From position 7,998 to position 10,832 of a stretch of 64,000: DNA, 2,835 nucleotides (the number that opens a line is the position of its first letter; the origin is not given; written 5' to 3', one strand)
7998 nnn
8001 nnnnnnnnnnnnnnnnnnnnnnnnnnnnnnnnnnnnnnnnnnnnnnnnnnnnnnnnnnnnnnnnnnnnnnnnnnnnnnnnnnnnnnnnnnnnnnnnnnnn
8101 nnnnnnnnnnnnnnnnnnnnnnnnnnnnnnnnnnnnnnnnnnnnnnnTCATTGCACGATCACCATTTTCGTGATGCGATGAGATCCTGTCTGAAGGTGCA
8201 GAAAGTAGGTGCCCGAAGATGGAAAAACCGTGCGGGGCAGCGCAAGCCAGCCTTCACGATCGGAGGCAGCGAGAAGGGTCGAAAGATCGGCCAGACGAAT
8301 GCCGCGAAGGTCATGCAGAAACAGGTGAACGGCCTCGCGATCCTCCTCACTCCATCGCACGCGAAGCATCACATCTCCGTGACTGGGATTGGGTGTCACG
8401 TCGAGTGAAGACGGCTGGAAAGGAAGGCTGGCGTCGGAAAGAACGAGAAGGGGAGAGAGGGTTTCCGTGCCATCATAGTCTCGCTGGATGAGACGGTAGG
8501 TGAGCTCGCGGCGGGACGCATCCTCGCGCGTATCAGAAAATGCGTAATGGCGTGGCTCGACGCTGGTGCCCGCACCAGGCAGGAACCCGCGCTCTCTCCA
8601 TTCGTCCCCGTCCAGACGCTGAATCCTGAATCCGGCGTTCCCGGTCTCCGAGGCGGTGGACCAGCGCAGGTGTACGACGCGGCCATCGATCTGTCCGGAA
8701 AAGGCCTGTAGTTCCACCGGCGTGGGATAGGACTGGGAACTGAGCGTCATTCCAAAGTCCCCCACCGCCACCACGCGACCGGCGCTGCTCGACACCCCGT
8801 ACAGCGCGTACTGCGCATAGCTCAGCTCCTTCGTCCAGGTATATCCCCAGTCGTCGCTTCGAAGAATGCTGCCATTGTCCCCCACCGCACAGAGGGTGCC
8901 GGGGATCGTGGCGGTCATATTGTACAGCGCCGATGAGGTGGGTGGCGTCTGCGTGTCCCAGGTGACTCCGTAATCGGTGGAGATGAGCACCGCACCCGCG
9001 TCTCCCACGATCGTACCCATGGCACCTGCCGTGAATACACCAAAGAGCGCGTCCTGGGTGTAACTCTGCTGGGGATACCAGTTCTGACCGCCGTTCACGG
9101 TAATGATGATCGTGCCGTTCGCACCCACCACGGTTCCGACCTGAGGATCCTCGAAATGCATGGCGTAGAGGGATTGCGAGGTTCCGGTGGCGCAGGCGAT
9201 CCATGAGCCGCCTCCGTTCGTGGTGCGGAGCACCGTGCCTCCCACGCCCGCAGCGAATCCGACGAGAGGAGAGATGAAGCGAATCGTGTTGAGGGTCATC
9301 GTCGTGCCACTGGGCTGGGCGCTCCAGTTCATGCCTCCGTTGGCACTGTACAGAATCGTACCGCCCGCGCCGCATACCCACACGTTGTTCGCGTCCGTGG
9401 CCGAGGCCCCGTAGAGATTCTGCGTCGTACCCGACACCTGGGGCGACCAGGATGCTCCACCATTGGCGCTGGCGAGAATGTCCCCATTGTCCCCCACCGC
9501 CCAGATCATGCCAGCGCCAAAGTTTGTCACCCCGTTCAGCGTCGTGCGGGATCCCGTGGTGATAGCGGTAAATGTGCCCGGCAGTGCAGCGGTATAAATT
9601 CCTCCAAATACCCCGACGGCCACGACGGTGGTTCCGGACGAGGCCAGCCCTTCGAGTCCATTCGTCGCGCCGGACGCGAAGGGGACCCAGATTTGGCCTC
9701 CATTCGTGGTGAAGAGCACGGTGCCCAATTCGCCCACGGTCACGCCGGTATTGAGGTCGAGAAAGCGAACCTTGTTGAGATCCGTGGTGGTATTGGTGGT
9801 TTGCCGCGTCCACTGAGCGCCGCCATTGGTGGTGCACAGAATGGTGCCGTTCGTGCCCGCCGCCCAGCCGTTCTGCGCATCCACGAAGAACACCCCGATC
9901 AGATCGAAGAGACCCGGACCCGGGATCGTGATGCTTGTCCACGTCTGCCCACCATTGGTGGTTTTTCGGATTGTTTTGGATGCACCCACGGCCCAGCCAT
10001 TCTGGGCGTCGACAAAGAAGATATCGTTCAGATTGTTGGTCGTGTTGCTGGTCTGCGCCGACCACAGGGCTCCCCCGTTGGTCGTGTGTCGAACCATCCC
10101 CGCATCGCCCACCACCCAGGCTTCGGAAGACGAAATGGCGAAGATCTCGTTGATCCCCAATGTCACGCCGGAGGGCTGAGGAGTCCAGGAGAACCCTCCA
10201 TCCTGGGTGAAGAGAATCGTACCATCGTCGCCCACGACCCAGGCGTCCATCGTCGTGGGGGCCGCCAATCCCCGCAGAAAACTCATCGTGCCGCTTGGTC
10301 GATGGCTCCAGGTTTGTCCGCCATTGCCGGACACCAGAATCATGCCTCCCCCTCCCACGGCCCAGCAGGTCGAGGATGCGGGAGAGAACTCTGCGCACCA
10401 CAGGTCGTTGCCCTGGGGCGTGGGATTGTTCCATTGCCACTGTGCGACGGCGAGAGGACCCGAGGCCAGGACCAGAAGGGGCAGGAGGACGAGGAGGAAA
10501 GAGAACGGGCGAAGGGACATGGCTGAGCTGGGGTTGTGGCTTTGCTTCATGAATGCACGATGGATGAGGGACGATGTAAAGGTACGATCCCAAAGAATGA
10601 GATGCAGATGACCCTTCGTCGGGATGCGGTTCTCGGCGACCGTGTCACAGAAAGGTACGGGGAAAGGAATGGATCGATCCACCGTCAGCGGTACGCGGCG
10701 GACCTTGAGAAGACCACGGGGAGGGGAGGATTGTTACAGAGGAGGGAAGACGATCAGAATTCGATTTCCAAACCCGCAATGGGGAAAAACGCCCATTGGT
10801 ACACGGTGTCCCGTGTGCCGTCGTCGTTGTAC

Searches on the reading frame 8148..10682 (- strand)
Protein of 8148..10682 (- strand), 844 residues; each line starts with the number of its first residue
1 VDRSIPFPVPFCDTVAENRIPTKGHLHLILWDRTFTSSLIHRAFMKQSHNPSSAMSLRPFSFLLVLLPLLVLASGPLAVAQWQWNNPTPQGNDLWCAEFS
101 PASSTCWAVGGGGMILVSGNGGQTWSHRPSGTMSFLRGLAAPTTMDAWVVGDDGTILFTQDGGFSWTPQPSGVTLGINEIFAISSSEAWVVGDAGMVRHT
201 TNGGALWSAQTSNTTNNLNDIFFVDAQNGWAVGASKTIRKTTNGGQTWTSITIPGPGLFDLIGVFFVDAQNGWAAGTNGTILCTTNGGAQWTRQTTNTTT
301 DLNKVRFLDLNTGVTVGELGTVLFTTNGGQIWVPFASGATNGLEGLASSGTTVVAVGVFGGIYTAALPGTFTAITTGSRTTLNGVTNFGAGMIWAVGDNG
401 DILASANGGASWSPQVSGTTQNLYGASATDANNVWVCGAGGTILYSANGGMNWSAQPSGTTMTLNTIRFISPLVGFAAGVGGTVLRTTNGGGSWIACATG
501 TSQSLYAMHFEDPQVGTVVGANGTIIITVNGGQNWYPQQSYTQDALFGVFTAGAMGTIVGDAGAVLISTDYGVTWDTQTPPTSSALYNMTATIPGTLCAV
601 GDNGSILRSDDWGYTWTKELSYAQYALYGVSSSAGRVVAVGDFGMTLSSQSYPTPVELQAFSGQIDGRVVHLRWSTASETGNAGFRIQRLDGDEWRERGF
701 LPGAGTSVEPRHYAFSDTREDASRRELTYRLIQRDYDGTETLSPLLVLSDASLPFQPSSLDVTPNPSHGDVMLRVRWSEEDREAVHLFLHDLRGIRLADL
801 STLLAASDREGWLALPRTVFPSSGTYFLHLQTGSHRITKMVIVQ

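Call 4: search_protein_families(library=pfam, proteins=[window:8148-10682:-], max_evalue=0.1)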
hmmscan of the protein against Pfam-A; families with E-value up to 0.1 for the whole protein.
window:8148-10682:- (844 aa): 4 families
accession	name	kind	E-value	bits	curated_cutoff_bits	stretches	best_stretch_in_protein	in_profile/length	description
PF14870.12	PSII_BNR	-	2.6e-47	162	27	3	207-486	9-301/303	Photosynthesis system II assembly factor YCF48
PF15902.12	Sortilin-Vps10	-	1.8e-12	47.2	33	1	564-618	2-59/446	Sortilin, neurotensin receptor 3,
PF02012.26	BNR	-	1.1e-07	31.2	27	0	567-576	2-11/12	BNR/Asp-box repeat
PF19755.4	DUF6242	-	0.035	14.4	29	0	564-616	166-217/217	Domain of unknown function (DUF6242)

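Call 5: search_protein_families(library=ncbifam, proteins=[window:8148-10682:-], max_evalue=0.1)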
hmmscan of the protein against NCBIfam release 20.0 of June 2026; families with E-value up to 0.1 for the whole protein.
window:8148-10682:- (844 aa): 3 families
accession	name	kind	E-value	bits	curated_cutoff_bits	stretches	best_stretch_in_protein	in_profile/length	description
NF010237.0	PRK13684.1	equivalog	1e-47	162.8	326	4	207-487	37-328/334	photosynthesis system II assembly factor Ycf48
NF045728.1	glycosyl_F510_1955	equivalog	6.4e-16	58.4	175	4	391-513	113-231/246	F510_1955 family glycosylhydrolase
TIGR04183.1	Por_Secre_tail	domain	0.00021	21.2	23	1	762-844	1-72/72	T9SS type A sorting domain-containing protein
